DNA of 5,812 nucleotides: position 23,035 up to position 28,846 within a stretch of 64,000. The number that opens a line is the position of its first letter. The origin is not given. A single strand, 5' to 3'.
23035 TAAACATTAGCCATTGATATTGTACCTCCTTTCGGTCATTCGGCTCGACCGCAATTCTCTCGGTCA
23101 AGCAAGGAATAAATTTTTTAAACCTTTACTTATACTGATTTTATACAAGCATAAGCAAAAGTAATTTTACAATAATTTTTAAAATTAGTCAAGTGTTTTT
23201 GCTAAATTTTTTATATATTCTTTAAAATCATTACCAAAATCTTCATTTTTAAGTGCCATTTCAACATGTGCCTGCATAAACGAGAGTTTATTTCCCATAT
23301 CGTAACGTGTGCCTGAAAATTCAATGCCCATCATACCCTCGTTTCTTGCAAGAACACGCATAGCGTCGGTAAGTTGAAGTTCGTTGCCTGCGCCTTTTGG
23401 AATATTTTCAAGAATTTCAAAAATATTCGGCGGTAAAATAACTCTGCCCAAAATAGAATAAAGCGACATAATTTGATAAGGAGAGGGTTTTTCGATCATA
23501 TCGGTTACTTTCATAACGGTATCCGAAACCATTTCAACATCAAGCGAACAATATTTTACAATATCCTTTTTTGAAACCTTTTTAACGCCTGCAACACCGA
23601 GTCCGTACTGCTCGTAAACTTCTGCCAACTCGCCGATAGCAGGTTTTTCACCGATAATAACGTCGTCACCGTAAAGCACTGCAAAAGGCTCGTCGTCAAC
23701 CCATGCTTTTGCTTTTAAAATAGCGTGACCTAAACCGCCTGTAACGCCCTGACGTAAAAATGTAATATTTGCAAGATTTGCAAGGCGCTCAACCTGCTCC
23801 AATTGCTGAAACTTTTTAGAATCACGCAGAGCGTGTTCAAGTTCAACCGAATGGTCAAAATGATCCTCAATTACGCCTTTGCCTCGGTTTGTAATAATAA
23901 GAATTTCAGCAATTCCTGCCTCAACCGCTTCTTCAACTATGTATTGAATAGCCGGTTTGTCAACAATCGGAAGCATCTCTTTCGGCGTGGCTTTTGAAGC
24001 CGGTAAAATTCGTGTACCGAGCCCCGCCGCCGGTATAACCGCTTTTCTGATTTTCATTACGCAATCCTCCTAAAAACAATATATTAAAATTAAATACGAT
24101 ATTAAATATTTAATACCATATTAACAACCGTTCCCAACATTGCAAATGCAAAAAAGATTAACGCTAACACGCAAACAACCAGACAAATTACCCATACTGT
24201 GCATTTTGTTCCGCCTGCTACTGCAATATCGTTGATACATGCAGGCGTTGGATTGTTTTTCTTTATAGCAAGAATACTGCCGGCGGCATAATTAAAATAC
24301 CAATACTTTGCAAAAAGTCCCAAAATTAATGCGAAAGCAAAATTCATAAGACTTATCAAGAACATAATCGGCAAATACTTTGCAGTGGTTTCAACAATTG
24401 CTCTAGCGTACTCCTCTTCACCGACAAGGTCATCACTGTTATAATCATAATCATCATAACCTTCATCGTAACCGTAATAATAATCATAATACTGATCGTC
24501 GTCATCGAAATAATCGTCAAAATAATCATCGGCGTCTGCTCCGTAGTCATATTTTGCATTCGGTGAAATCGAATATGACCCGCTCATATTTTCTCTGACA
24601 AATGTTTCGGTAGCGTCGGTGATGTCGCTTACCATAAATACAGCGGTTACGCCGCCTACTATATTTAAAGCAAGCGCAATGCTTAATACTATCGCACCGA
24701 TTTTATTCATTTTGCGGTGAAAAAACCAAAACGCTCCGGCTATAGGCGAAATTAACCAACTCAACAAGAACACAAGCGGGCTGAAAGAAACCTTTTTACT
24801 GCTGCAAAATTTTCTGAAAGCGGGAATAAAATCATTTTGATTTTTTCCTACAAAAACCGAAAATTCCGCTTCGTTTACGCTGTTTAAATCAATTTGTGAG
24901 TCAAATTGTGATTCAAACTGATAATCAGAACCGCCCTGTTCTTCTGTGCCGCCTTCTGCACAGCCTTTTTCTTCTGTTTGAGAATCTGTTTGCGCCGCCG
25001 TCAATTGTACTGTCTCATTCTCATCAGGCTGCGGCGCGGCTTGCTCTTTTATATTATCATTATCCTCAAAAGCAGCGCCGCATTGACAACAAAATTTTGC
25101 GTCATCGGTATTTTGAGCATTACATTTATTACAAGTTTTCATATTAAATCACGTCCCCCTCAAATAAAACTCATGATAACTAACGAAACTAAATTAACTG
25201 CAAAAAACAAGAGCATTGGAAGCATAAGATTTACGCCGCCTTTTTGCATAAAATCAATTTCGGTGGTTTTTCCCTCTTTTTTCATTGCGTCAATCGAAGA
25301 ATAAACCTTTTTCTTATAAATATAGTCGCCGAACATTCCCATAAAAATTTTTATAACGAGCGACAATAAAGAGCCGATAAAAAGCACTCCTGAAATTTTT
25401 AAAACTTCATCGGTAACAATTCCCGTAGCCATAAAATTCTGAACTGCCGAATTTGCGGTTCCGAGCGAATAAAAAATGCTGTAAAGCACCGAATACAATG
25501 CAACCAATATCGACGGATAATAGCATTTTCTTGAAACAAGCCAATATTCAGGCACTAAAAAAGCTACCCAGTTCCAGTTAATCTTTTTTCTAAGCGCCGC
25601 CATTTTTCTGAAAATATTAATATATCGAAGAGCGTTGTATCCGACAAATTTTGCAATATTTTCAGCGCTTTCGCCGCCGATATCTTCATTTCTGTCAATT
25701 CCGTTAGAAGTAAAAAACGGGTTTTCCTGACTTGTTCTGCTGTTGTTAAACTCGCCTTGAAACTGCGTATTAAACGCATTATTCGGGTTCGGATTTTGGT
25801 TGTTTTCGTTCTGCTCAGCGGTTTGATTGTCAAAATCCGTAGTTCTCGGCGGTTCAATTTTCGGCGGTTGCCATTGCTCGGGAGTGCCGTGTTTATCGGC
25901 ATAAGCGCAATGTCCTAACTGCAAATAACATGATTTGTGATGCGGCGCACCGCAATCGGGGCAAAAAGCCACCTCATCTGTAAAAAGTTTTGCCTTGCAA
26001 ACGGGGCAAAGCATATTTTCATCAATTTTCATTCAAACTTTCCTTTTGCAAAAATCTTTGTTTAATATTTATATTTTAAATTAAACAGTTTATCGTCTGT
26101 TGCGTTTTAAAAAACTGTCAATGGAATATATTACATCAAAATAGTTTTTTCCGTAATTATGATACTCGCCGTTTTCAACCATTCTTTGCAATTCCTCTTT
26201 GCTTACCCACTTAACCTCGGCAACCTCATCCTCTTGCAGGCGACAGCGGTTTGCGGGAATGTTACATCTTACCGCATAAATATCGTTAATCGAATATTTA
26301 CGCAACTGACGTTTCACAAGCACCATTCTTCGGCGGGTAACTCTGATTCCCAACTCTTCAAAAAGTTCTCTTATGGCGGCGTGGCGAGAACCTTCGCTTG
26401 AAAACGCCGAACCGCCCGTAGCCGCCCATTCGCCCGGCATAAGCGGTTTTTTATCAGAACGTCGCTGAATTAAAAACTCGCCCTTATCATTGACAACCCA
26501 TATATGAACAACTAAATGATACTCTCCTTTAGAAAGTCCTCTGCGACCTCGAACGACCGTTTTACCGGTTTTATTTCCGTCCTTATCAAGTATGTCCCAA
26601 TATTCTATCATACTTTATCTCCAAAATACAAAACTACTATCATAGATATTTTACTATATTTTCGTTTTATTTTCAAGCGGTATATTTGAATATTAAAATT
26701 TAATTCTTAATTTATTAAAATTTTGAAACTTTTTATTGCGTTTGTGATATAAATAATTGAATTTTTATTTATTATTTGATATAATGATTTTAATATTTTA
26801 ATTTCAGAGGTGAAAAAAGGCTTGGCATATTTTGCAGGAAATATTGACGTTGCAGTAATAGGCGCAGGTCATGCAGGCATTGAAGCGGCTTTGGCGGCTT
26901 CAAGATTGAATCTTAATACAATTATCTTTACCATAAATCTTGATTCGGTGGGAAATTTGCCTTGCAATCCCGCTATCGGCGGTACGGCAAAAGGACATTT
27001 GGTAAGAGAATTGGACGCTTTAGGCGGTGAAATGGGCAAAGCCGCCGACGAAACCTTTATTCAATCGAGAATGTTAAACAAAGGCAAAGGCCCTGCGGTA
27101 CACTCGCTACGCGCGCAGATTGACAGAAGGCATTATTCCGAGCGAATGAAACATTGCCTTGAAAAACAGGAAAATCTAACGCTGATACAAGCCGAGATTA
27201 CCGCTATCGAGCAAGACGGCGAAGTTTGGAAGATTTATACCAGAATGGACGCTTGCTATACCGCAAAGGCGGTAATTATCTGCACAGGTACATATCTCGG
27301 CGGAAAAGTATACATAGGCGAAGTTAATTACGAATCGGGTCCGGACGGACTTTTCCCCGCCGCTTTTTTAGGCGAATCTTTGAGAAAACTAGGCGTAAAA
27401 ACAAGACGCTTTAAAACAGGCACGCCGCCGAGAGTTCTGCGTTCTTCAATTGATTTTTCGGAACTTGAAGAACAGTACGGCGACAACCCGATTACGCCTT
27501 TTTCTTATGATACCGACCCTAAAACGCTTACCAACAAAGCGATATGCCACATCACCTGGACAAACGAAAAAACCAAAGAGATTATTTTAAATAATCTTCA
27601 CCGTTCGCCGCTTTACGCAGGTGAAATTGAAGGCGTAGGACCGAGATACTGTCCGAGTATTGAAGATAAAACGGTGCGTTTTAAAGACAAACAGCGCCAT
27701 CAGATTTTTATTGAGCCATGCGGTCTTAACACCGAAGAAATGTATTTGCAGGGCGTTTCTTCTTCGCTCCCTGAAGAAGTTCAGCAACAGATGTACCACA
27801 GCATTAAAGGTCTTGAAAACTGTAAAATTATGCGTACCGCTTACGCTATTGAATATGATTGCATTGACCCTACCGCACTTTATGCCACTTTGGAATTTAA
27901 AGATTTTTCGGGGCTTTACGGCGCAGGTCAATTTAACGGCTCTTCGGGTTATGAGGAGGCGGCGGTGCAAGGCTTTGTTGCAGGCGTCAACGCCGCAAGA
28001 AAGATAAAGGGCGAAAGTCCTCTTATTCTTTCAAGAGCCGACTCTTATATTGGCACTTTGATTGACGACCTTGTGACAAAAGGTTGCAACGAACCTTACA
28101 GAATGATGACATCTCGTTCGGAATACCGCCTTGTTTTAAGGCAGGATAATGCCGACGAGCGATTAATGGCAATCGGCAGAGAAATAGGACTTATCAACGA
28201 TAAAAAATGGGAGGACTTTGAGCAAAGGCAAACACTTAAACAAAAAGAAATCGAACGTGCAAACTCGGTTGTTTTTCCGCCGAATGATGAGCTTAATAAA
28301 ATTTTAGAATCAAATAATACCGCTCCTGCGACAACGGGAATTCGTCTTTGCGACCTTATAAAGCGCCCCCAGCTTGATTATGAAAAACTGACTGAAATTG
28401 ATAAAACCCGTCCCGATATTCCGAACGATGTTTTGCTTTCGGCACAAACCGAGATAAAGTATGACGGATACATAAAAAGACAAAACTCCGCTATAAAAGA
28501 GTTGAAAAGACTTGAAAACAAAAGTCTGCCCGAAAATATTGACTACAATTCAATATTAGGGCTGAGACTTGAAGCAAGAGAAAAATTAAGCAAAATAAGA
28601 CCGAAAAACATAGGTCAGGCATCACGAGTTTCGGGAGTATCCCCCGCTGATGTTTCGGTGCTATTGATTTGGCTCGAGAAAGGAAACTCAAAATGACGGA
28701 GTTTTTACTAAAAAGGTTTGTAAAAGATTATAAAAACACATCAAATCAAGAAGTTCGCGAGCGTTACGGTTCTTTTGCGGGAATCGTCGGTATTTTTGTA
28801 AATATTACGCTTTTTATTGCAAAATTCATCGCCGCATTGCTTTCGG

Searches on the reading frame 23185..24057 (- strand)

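Call 39: search_protein_families(library=pfam, max_evalue=0.000001, proteins=[window:23185-24057:-])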
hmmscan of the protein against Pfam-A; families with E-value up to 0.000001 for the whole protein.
window:23185-24057:- (290 aa): 1 family
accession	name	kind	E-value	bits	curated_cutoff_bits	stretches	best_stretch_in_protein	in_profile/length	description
PF00483.29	NTP_transferase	-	3e-20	73.3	21.2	1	5-266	1-241/245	Nucleotidyl transferase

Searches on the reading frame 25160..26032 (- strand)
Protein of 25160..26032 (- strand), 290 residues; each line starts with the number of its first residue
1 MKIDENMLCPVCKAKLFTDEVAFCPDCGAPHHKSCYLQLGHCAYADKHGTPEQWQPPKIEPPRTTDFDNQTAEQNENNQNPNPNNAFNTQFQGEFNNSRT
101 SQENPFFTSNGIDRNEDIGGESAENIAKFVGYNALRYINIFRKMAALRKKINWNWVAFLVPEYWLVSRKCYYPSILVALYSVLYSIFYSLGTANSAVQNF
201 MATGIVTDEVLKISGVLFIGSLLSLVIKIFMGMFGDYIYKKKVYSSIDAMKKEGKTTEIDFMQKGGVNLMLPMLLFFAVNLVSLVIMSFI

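Call 38: search_protein_families(library=pfam, max_evalue=0.000001, proteins=[window:25160-26032:-])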
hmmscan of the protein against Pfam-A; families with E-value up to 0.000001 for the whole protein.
window:25160-26032:- (290 aa): 1 family
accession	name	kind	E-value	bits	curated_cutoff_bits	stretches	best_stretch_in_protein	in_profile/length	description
PF14446.12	Prok-RING_1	-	2.3e-14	53.5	29.1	1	6-55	4-54/54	Prokaryotic RING finger family 1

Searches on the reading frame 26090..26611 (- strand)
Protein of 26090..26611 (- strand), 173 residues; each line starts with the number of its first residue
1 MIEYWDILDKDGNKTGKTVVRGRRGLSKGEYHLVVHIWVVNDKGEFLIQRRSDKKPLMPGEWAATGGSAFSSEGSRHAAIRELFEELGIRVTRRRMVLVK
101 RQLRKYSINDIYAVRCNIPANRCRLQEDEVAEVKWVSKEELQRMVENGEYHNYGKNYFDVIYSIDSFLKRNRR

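Call 38: search_protein_families(library=pfam, max_evalue=0.000001, proteins=[window:26090-26611:-])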
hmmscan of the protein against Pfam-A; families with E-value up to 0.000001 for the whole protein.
window:26090-26611:- (173 aa): 1 family
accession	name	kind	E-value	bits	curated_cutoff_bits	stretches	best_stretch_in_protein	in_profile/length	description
PF00293.34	NUDIX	-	2.6e-15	57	21.1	1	31-143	2-121/134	NUDIX domain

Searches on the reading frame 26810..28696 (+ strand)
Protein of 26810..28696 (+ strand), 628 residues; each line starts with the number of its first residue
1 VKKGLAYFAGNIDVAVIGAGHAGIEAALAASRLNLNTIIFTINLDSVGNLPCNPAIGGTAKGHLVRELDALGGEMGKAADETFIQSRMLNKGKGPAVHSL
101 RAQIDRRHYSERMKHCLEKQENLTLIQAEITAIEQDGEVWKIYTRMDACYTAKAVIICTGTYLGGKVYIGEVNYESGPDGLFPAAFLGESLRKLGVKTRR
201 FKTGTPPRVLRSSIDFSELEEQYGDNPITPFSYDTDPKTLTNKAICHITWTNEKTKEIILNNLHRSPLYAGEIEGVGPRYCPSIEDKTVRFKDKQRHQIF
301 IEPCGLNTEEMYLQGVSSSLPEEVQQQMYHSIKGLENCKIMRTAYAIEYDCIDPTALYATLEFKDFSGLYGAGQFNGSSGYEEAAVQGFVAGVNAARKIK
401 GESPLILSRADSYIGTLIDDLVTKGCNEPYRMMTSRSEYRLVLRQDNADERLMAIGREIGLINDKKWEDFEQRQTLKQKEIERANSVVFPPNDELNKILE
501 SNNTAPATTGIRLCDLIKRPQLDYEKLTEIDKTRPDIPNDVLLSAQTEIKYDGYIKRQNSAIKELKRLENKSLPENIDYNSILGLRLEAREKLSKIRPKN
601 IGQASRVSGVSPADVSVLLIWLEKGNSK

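Call 38: search_protein_families(library=pfam, max_evalue=0.000001, proteins=[window:26810-28696:+])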
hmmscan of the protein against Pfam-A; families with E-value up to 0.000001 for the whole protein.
window:26810-28696:+ (628 aa): 4 families
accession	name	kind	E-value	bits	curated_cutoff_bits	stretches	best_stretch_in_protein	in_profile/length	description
PF01134.28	GIDA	-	5.9e-157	523.2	22.1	1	13-402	1-390/391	Glucose inhibited division protein A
PF13932.14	SAM_GIDA_C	-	3.9e-26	91.1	27.1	1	564-619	2-57/57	tRNA modifying enzyme MnmG/GidA C-terminal helical bundle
PF21680.2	GIDA_C_1st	-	1.4e-21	77.5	24.7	1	464-559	1-96/96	tRNA modifying enzyme MnmG/GidA C-terminal helical domain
PF12831.13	FAD_oxidored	-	1.8e-07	31.3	27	1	13-180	1-163/416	FAD dependent oxidoreductase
